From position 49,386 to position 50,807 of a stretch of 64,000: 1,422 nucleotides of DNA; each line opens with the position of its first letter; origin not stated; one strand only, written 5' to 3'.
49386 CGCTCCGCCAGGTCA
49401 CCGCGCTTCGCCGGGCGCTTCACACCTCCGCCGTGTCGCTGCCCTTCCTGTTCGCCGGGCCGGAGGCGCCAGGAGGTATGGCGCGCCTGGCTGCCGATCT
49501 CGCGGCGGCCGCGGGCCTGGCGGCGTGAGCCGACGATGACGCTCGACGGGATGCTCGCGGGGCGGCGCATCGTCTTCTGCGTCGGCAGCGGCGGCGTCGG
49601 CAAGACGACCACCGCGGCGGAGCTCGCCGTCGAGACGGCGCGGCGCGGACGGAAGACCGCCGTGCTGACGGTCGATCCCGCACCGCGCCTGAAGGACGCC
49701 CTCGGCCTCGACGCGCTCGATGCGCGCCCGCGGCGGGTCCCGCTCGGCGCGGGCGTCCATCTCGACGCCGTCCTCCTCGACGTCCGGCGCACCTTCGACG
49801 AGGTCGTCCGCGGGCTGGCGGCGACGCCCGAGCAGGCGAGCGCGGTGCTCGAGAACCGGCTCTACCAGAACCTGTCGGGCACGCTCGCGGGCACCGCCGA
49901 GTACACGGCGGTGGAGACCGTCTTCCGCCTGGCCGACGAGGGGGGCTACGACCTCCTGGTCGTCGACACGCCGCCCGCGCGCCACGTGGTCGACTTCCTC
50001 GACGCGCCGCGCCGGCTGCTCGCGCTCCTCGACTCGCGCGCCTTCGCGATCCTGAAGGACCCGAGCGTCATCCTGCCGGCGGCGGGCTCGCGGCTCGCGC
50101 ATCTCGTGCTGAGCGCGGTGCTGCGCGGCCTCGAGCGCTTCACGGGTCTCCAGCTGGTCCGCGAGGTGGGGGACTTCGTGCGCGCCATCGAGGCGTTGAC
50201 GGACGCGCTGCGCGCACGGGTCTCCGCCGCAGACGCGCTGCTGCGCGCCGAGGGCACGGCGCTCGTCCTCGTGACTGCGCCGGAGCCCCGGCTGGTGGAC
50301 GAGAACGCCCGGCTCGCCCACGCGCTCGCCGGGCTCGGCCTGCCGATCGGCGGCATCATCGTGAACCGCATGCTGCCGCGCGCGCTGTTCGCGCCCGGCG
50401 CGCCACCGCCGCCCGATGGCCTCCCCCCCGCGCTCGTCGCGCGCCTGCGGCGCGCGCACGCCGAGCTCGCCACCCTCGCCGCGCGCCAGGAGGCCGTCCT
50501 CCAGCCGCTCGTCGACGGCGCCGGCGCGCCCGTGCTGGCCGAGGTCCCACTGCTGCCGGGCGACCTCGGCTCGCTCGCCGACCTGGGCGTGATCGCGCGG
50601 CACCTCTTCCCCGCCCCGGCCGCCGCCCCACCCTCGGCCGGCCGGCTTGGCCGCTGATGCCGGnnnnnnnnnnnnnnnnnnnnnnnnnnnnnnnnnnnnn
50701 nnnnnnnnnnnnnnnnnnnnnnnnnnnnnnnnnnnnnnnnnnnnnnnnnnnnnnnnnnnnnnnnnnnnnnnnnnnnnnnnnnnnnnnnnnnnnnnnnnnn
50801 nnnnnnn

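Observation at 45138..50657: Glycerol/glycerolipid operon (acyltransferase-glpK-lipase) divergent from a tandem pair of ArsA/Get3-like ATPases with a repeat-bearing promoter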

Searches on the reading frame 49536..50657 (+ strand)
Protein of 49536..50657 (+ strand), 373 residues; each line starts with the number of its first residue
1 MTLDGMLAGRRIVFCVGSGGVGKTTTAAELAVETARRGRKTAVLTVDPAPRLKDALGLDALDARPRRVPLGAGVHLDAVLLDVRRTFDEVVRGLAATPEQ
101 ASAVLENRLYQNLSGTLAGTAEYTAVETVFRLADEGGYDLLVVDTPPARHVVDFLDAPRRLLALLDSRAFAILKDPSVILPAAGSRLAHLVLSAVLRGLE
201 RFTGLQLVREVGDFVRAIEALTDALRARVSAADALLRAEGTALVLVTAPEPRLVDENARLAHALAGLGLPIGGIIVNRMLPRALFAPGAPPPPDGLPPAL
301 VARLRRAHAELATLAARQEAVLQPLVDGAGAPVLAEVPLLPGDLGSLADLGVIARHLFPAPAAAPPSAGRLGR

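Call 7: search_protein_families(library=pfam, proteins=[window:49536-50657:+], max_evalue=0.01)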
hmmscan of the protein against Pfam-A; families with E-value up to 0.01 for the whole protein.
window:49536-50657:+ (373 aa): 10 families
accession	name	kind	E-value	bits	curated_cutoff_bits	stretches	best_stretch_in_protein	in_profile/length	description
PF02374.21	ArsA_ATPase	-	1.3e-28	100.5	24.3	1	11-282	2-248/305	Anion-transporting ATPase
PF01656.29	CbiA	-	4.6e-09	36.7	25.4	1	12-240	1-54/125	CobQ/CobB/MinD/ParA nucleotide binding domain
PF10609.15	ParA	-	3.5e-07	30.4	27.1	1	12-47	6-41/246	NUBPL iron-transfer P-loop NTPase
PF13614.12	AAA_31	-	5.8e-07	30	27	1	11-151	3-131/177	AAA domain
PF03308.22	MeaB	-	6.6e-06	25.8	23.1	1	13-50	36-73/273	Methylmalonyl Co-A mutase-associated GTPase MeaB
PF00448.28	SRP54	-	0.00017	21.8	22.7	1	12-47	3-38/196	SRP54-type protein, GTPase domain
PF13481.12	AAA_25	-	0.0011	19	27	1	4-145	27-151/195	AAA domain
PF02562.22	PhoH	-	0.0012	18.8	27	1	7-62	16-71/205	PhoH-like protein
PF09140.17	MipZ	-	0.002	17.9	20.7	0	11-47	2-38/262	ATPase MipZ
PF20720.3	nSTAND3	-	0.0026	17.9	27.2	1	6-41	13-48/155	Novel STAND NTPase 3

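Call 8: search_protein_families(library=ncbifam, proteins=[window:49536-50657:+], max_evalue=0.01)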
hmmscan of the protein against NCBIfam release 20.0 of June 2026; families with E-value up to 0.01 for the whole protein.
window:49536-50657:+ (373 aa): 21 families
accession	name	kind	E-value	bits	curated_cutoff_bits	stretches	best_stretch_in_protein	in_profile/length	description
NF053621.1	ATPseBagBMYCTU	equivalog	1.8e-80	270.8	521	1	10-357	12-368/371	ATPase BagB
TIGR00345.1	GET3_arsA_TRC40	subfamily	5e-24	85.3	135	1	14-282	1-244/299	TRC40/GET3/ArsA family transport-energizing ATPase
NF041417.1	ArsA_halo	exception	2.3e-17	62.9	800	1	10-165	333-489/617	arsenical pump-driving ATPase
NF053622.1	ATPseBagAMYCTU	equivalog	1.6e-13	50.8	400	2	9-87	6-85/325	ATPase BagA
TIGR04291.1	arsen_driv_ArsA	equivalog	4.5e-13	48.8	650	1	13-159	6-152/565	arsenical pump-driving ATPase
TIGR01969.1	minD_arch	subfamily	1.9e-08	33.8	201.75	1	11-47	2-38/251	cell division ATPase MinD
NF041546.1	ParA_partition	equivalog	6.7e-08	32.3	180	1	13-90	3-80/203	ParA family partition ATPase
TIGR03499.1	FlhF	equivalog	1.2e-06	28.7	174.15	1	7-47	195-237/286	flagellar biosynthesis GTPase FlhF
NF041136.1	MrpORP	equivalog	2.7e-06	26.9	450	1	11-59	7-56/365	iron-sulfur cluster carrier protein MrpORP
TIGR01968.1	minD_bact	equivalog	2.7e-06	26.9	212.9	1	11-48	3-40/261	septum site-determining protein MinD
NF008079.0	PRK10818.1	equivalog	3.4e-05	23.3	508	1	10-49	3-42/270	septum site-determining protein MinD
TIGR03371.1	cellulose_yhjQ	equivalog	3.5e-05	23.4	157.85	1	12-60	4-52/246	cellulose biosynthesis protein BcsQ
TIGR00750.1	lao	equivalog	7.4e-05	22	240.75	1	12-49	36-73/300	methylmalonyl Co-A mutase-associated GTPase MeaB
NF050088.1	Get3_fold_NosAFP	equivalog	0.00012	21.2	325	1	12-159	4-147/364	Get3/ArsA fold putative tail anchor-mediating ATPase NosAFP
NF006958.0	PRK09435.1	equivalog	0.00014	21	329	1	16-50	63-97/333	methylmalonyl Co-A mutase-associated GTPase MeaB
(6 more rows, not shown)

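Call 11: find_encoding_contigs(protein=window:49536-50657:+, flank=10000, max_places=6)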
Protein window:49536-50657:+ (373 aa): 3 contigs read that carry it; 2 places shown.
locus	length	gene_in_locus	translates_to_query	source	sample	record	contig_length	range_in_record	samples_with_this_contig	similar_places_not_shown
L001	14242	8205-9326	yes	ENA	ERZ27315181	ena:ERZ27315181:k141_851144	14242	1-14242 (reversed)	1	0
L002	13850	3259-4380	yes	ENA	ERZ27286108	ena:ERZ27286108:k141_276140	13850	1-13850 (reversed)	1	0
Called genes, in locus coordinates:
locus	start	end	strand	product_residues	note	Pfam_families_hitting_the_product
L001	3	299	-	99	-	?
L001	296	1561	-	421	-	PF00275:EPSP_synthase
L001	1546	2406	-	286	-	PF17827:PrmC_N, PF05175:MTS, PF06325:PrmA (weak), PF08241:Methyltransf_11 (weak), PF13649:Methyltransf_25, PF13847:Methyltransf_31 (weak)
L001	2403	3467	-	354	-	PF03462:PCRF, PF00472:RF-1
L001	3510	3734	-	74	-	PF01197:Ribosomal_L31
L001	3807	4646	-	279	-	PF00561:Abhydrolase_1, PF12146:Hydrolase_4, PF12697:Abhydrolase_6, PF00326:Peptidase_S9 (faint)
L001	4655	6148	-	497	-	PF00370:FGGY_N, PF02782:FGGY_C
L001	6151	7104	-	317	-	-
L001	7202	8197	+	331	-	PF01656:CbiA, PF02374:ArsA_ATPase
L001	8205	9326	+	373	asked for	PF01656:CbiA, PF02374:ArsA_ATPase, PF03308:MeaB (faint), PF10609:ParA (faint), PF13614:AAA_31 (weak)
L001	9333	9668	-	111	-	-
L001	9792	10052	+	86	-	-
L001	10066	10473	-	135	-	PF01648:ACPS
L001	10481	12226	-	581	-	PF19864:Radical_SAM_N2, PF04055:Radical_SAM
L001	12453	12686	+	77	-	PF04014:MazE_antitoxin, PF15937:PrlF_antitoxin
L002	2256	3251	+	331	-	PF01656:CbiA, PF02374:ArsA_ATPase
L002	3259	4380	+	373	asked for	PF01656:CbiA, PF02374:ArsA_ATPase, PF03308:MeaB (faint), PF10609:ParA (faint), PF13614:AAA_31 (weak)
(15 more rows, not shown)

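Call 14: find_homologous_proteins(query=window:49536-50657:+, max_evalue=0.00001)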
Query window:49536-50657:+ (373 aa): 1149 proteins with E <= 0.00001 among 8000 candidates; the best 120 are listed.
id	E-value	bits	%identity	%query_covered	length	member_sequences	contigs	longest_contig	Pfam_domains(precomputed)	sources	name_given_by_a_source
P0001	1.5e-222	756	99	100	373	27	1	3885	PF10609.16,PF01656.30,PF13614.13,PF02374.22,PF03308.23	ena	-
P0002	6.7e-209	711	93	100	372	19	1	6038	PF10609.16,PF01656.30,PF13614.13,PF02374.22,PF03308.23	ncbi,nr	ncbi:MAG: ArsA family ATPase [Deltaproteobacteria bacterium]|nr:MAG: ArsA family ATPase [Deltaproteo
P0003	8.4e-204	695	91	100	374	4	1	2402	PF10609.16,PF01656.30,PF13614.13,PF02374.22,PF03308.23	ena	-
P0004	2.9e-203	693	94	100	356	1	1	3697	PF10609.16,PF01656.30,PF13614.13,PF02374.22,PF03308.23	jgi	-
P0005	1.7e-182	625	85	99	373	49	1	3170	PF10609.16,PF01656.30,PF13614.13,PF02374.22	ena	-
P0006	1.7e-167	575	97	78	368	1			PF02374.22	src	-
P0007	1.6e-159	549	76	98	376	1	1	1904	PF10609.16,PF01656.30,PF13614.13,PF02374.22,PF03308.23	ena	-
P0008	1.2e-157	543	76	99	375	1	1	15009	PF10609.16,PF01656.30,PF13614.13,PF02374.22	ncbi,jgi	jgi:anion-transporting ArsA/GET3 family ATPase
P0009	1.4e-157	543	76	95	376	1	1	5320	PF10609.16,PF01656.30,PF13614.13,PF02374.22,PF03308.23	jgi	jgi:anion-transporting ArsA/GET3 family ATPase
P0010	1.6e-157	542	75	98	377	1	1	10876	PF10609.16,PF01656.30,PF13614.13,PF02374.22,PF03308.23,PF20720.4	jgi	jgi:anion-transporting ArsA/GET3 family ATPase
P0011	2.1e-156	539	76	95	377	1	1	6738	PF10609.16,PF01656.30,PF13614.13,PF02374.22,PF03308.23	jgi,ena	-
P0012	3.6e-156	538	75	98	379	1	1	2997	PF10609.16,PF01656.30,PF13614.13,PF02374.22,PF03308.23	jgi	-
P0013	1.8e-155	536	73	98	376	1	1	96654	PF10609.16,PF01656.30,PF13614.13,PF02374.22,PF03308.23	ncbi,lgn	-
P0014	8.3e-155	534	77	94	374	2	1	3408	PF10609.16,PF01656.30,PF13614.13,PF02374.22,PF03308.23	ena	-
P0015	7.0e-154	531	75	97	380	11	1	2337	PF10609.16,PF01656.30,PF13614.13,PF02374.22,PF03308.23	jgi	jgi:anion-transporting ArsA/GET3 family ATPase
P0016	7.8e-154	530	74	99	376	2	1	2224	PF10609.16,PF01656.30,PF13614.13,PF02374.22,PF03308.23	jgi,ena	-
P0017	1.7e-152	526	74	97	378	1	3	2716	PF10609.16,PF01656.30,PF13614.13,PF02374.22,PF03308.23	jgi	-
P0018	2.5e-151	522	72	98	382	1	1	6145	PF10609.16,PF01656.30,PF13614.13,PF02374.22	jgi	jgi:anion-transporting ArsA/GET3 family ATPase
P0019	2.6e-151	522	74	96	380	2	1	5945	PF10609.16,PF01656.30,PF13614.13,PF02374.22,PF03308.23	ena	-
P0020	2.9e-151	522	72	99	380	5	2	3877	PF10609.16,PF01656.30,PF13614.13,PF02374.22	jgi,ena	-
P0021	3.5e-151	522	74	97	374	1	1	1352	PF10609.16,PF01656.30,PF13614.13,PF02374.22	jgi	-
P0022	3.6e-151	522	74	98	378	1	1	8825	PF10609.16,PF01656.30,PF13614.13,PF02374.22,PF03308.23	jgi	jgi:anion-transporting ArsA/GET3 family ATPase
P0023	5.5e-151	521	74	98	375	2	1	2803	PF10609.16,PF01656.30,PF13614.13,PF02374.22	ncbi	-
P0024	6.2e-151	521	74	98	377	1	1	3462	PF10609.16,PF01656.30,PF13614.13,PF02374.22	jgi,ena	-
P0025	7.0e-151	521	73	99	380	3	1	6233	PF10609.16,PF01656.30,PF13614.13,PF02374.22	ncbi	-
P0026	8.8e-151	520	74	98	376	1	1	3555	PF10609.16,PF01656.30,PF02374.22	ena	-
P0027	1.2e-150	520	72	99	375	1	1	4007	PF10609.16,PF01656.30,PF13614.13,PF02374.22,PF02562.23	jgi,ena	-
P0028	4.3e-150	518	72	99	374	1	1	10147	PF10609.16,PF01656.30,PF13614.13,PF02374.22,PF20720.4,PF02562.23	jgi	jgi:anion-transporting ArsA/GET3 family ATPase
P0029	1.7e-149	516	71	100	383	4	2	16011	PF10609.16,PF01656.30,PF13614.13,PF02374.22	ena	-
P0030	1.9e-149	516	74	95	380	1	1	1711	PF10609.16,PF01656.30,PF13614.13,PF02374.22,PF03308.23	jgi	-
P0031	1.2e-148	513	71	98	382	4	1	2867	PF10609.16,PF01656.30,PF13614.13,PF02374.22,PF03308.23,PF20720.4,PF02562.23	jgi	jgi:anion-transporting ArsA/GET3 family ATPase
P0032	1.6e-148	513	73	98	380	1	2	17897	PF10609.16,PF01656.30,PF13614.13,PF02374.22,PF03308.23,PF20720.4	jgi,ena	-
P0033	2.2e-148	512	72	98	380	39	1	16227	PF10609.16,PF01656.30,PF13614.13,PF02374.22,PF03308.23,PF20720.4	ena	-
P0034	9.4e-148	510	72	100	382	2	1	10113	PF10609.16,PF01656.30,PF13614.13,PF02374.22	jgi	jgi:anion-transporting ArsA/GET3 family ATPase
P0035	1.0e-147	510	74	94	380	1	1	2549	PF10609.16,PF01656.30,PF13614.13,PF02374.22,PF03308.23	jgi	jgi:anion-transporting ArsA/GET3 family ATPase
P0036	1.3e-147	510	72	99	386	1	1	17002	PF10609.16,PF01656.30,PF13614.13,PF02374.22,PF03308.23,PF20720.4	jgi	jgi:anion-transporting ArsA/GET3 family ATPase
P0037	1.3e-147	510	71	99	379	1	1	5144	PF10609.16,PF01656.30,PF13614.13,PF02374.22,PF03308.23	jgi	jgi:anion-transporting ArsA/GET3 family ATPase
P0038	1.4e-147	510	72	99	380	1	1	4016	PF10609.16,PF01656.30,PF13614.13,PF02374.22,PF03308.23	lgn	-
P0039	1.7e-147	510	73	95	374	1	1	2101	PF10609.16,PF01656.30,PF13614.13,PF02374.22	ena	-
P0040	1.9e-147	509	72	97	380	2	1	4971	PF10609.16,PF01656.30,PF13614.13,PF02374.22,PF03308.23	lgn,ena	-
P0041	2.3e-147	509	69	100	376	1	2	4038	PF10609.16,PF01656.30,PF13614.13,PF02374.22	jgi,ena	-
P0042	6.1e-147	508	72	96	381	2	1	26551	PF10609.16,PF01656.30,PF13614.13,PF02374.22,PF03308.23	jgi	-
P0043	7.2e-147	507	72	98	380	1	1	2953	PF10609.16,PF01656.30,PF13614.13,PF02374.22,PF20720.4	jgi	jgi:anion-transporting ArsA/GET3 family ATPase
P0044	7.3e-147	507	70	98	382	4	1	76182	PF10609.16,PF01656.30,PF13614.13,PF02374.22,PF03308.23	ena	-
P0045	8.1e-147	507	72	97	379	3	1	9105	PF10609.16,PF01656.30,PF13614.13,PF02374.22,PF03308.23,PF20720.4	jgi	jgi:anion-transporting ArsA/GET3 family ATPase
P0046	1.0e-146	507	72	99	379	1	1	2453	PF10609.16,PF01656.30,PF13614.13,PF02374.22,PF20720.4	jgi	jgi:anion-transporting ArsA/GET3 family ATPase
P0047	1.0e-146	507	72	96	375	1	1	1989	PF10609.16,PF01656.30,PF13614.13,PF02374.22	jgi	jgi:anion-transporting ArsA/GET3 family ATPase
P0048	1.2e-146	507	72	99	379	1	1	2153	PF10609.16,PF01656.30,PF13614.13,PF02374.22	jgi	jgi:anion-transporting ArsA/GET3 family ATPase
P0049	1.3e-146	507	73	94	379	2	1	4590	PF10609.16,PF01656.30,PF13614.13,PF02374.22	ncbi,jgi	jgi:anion-transporting ArsA/GET3 family ATPase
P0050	1.6e-146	506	72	97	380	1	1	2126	PF10609.16,PF01656.30,PF13614.13,PF02374.22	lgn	-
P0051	2.2e-146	506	72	94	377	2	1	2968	PF10609.16,PF01656.30,PF13614.13,PF02374.22,PF03308.23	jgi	jgi:anion-transporting ArsA/GET3 family ATPase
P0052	2.8e-146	506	72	100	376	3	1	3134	PF10609.16,PF01656.30,PF13614.13,PF02374.22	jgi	jgi:anion-transporting ArsA/GET3 family ATPase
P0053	3.6e-146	505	72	98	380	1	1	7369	PF10609.16,PF01656.30,PF13614.13,PF02374.22,PF20720.4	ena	-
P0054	6.0e-146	504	71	98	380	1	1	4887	PF10609.16,PF01656.30,PF13614.13,PF02374.22,PF20720.4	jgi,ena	-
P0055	6.3e-146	504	71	98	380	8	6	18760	PF10609.16,PF01656.30,PF13614.13,PF02374.22,PF20720.4,PF02562.23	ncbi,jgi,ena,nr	ncbi:MAG TPA: ArsA-related P-loop ATPase [Candidatus Binatus sp.]|jgi:anion-transporting ArsA/GET3 f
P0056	6.8e-146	504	71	97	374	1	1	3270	PF10609.16,PF01656.30,PF13614.13,PF02374.22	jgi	jgi:anion-transporting ArsA/GET3 family ATPase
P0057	9.4e-146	504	71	98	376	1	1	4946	PF10609.16,PF01656.30,PF13614.13,PF02374.22,PF03308.23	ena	-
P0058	9.8e-146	504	73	95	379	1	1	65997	PF10609.16,PF01656.30,PF13614.13,PF02374.22,PF03308.23,PF20720.4,PF02562.23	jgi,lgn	jgi:anion-transporting ArsA/GET3 family ATPase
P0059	1.7e-145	503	71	98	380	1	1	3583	PF10609.16,PF01656.30,PF13614.13,PF02374.22,PF03308.23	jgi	jgi:anion-transporting ArsA/GET3 family ATPase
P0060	1.8e-145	503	72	98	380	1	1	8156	PF10609.16,PF01656.30,PF13614.13,PF02374.22,PF20720.4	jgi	-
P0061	2.4e-145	502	73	96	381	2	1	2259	PF10609.16,PF01656.30,PF13614.13,PF02374.22,PF03308.23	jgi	jgi:anion-transporting ArsA/GET3 family ATPase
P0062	4.4e-145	502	70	98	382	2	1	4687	PF10609.16,PF01656.30,PF13614.13,PF02374.22,PF03308.23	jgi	-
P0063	4.8e-145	501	69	100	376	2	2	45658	PF10609.16,PF01656.30,PF13614.13,PF02374.22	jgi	jgi:anion-transporting ArsA/GET3 family ATPase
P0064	9.7e-145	500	72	98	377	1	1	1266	PF10609.16,PF01656.30,PF13614.13,PF02374.22,PF03308.23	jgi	jgi:anion-transporting ArsA/GET3 family ATPase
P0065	2.3e-144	499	71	99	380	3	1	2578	PF10609.16,PF01656.30,PF13614.13,PF02374.22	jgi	jgi:anion-transporting ArsA/GET3 family ATPase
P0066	3.8e-144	499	69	100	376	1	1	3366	PF01656.30,PF13614.13,PF02374.22,PF02562.23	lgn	-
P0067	8.2e-144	497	69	100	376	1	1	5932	PF10609.16,PF01656.30,PF13614.13,PF02374.22,PF20720.4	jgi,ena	-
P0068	2.1e-143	496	69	99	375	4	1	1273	PF10609.16,PF01656.30,PF13614.13,PF02374.22,PF13481.13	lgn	-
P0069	3.6e-143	495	68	100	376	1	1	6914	PF10609.16,PF01656.30,PF13614.13,PF02374.22,PF02562.23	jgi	jgi:anion-transporting ArsA/GET3 family ATPase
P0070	3.8e-143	495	70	99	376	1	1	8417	PF10609.16,PF01656.30,PF13614.13,PF02374.22,PF03308.23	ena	-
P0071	4.3e-143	495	71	98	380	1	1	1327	PF10609.16,PF01656.30,PF13614.13,PF02374.22,PF03308.23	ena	-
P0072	5.3e-143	495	71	99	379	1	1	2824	PF10609.16,PF01656.30,PF13614.13,PF02374.22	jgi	jgi:anion-transporting ArsA/GET3 family ATPase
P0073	6.3e-143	495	69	100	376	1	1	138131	PF10609.16,PF01656.30,PF13614.13,PF02374.22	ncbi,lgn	-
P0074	7.4e-143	494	73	96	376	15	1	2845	PF10609.16,PF01656.30,PF13614.13,PF02374.22,PF03308.23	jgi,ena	-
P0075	1.0e-142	494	70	99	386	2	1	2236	PF01656.30,PF13614.13,PF02374.22,PF03308.23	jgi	jgi:anion-transporting ArsA/GET3 family ATPase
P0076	2.4e-142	493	71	97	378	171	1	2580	PF10609.16,PF01656.30,PF13614.13,PF02374.22,PF03308.23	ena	-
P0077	8.3e-142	491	71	98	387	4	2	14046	PF10609.16,PF01656.30,PF13614.13,PF02374.22,PF03308.23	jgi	-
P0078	1.1e-141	490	70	99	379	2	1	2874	PF10609.16,PF01656.30,PF13614.13,PF02374.22,PF03308.23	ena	-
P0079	1.7e-141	490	69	100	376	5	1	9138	PF10609.16,PF01656.30,PF13614.13,PF02374.22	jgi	jgi:anion-transporting ArsA/GET3 family ATPase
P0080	2.3e-141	489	69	100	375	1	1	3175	PF01656.30,PF13614.13,PF02374.22,PF20720.4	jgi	-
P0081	3.0e-141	489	69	96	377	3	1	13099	PF10609.16,PF01656.30,PF13614.13,PF02374.22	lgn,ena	-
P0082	3.5e-141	489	70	96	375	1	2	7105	PF10609.16,PF01656.30,PF02374.22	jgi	jgi:anion-transporting ArsA/GET3 family ATPase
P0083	3.6e-141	489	67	99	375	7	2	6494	PF10609.16,PF01656.30,PF13614.13,PF02374.22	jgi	-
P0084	6.3e-141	488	70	92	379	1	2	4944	PF10609.16,PF01656.30,PF13614.13,PF02374.22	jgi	jgi:anion-transporting ArsA/GET3 family ATPase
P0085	6.8e-141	488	68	99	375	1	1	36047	PF10609.16,PF01656.30,PF13614.13,PF02374.22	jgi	jgi:anion-transporting ArsA/GET3 family ATPase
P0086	8.3e-141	488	68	99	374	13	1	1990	PF10609.16,PF01656.30,PF13614.13,PF02374.22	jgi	jgi:anion-transporting ArsA/GET3 family ATPase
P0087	8.7e-141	487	72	97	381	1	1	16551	PF10609.16,PF01656.30,PF13614.13,PF02374.22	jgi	jgi:anion-transporting ArsA/GET3 family ATPase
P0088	9.2e-141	487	72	96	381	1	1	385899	PF10609.16,PF01656.30,PF13614.13,PF02374.22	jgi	jgi:anion-transporting ArsA/GET3 family ATPase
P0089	1.2e-140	487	71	96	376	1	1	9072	PF10609.16,PF01656.30,PF02374.22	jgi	jgi:anion-transporting ArsA/GET3 family ATPase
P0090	1.8e-140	486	69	97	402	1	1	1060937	PF10609.16,PF01656.30,PF13614.13,PF02374.22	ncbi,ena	-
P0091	1.9e-140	486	68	99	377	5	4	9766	PF10609.16,PF01656.30,PF13614.13,PF02374.22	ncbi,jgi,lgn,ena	jgi:anion-transporting ArsA/GET3 family ATPase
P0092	1.9e-140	486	68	100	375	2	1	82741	PF10609.16,PF01656.30,PF13614.13,PF02374.22,PF20720.4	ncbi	-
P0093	4.3e-140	485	68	100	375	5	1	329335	PF10609.16,PF01656.30,PF13614.13,PF02374.22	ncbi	-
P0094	6.0e-140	485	69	100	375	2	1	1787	PF10609.16,PF01656.30,PF13614.13,PF02374.22,PF13481.13,PF20720.4,PF02562.23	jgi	jgi:anion-transporting ArsA/GET3 family ATPase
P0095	6.1e-140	485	69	99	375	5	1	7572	PF10609.16,PF01656.30,PF13614.13,PF02374.22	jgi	jgi:anion-transporting ArsA/GET3 family ATPase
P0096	7.2e-140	484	69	100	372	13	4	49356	PF01656.30,PF13614.13,PF02374.22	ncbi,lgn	-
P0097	7.5e-140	484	69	100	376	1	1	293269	PF10609.16,PF01656.30,PF13614.13,PF02374.22,PF20720.4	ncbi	ncbi:MAG: ArsA-related P-loop ATPase [Candidatus Binatia bacterium]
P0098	7.6e-140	484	68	99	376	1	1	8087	PF10609.16,PF01656.30,PF13614.13,PF02374.22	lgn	-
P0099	1.1e-139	484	68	99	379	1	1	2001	PF10609.16,PF01656.30,PF13614.13,PF02374.22,PF20720.4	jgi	jgi:anion-transporting ArsA/GET3 family ATPase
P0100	1.2e-139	484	69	97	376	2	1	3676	PF10609.16,PF01656.30,PF13614.13,PF02374.22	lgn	-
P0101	1.5e-139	483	69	99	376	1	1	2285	PF10609.16,PF01656.30,PF13614.13,PF02374.22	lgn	-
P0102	2.1e-139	483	69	99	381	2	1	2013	PF10609.16,PF01656.30,PF13614.13,PF02374.22,PF03308.23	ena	-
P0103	2.1e-139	483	70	96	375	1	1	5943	PF10609.16,PF01656.30,PF13614.13,PF02374.22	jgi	jgi:anion-transporting ArsA/GET3 family ATPase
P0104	2.2e-139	483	68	99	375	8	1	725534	PF10609.16,PF01656.30,PF13614.13,PF02374.22,PF13481.13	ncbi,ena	-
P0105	3.1e-139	482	70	96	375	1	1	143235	PF10609.16,PF01656.30,PF13614.13,PF02374.22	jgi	jgi:anion-transporting ArsA/GET3 family ATPase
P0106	3.5e-139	482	68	100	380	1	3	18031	PF10609.16,PF01656.30,PF13614.13,PF02374.22,PF13481.13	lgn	-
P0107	4.4e-139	482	69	98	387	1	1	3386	PF10609.16,PF01656.30,PF02374.22,PF03308.23,PF20720.4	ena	-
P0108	6.9e-139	481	66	100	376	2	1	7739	PF10609.16,PF01656.30,PF13614.13,PF02374.22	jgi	jgi:anion-transporting ArsA/GET3 family ATPase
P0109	7.2e-139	481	67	100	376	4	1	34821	PF10609.16,PF01656.30,PF13614.13,PF02374.22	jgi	-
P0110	9.0e-139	481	68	98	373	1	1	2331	PF10609.16,PF01656.30,PF13614.13,PF02374.22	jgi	jgi:anion-transporting ArsA/GET3 family ATPase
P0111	9.3e-139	481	69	93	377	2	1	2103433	PF10609.16,PF01656.30,PF13614.13,PF02374.22,PF20720.4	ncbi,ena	-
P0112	9.5e-139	481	69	99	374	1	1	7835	PF10609.16,PF01656.30,PF13614.13,PF02374.22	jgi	-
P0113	1.1e-138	481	68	99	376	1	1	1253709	PF10609.16,PF01656.30,PF13614.13,PF02374.22,PF03308.23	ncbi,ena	-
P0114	1.6e-138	480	68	97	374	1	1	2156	PF10609.16,PF01656.30,PF13614.13,PF02374.22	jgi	jgi:anion-transporting ArsA/GET3 family ATPase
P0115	2.2e-138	480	68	99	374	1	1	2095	PF10609.16,PF01656.30,PF13614.13,PF02374.22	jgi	-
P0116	2.4e-138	479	69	96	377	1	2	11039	PF10609.16,PF01656.30,PF13614.13,PF02374.22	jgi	jgi:anion-transporting ArsA/GET3 family ATPase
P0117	2.7e-138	479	67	100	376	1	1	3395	PF10609.16,PF01656.30,PF13614.13,PF02374.22,PF03308.23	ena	-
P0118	3.4e-138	479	69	97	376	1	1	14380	PF10609.16,PF01656.30,PF13614.13,PF02374.22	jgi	jgi:anion-transporting ArsA/GET3 family ATPase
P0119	4.1e-138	479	66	100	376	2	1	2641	PF10609.16,PF01656.30,PF13614.13,PF02374.22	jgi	jgi:anion-transporting ArsA/GET3 family ATPase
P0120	5.1e-138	478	66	99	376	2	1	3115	PF10609.16,PF01656.30,PF13614.13,PF02374.22,PF03308.23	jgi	jgi:anion-transporting ArsA/GET3 family ATPase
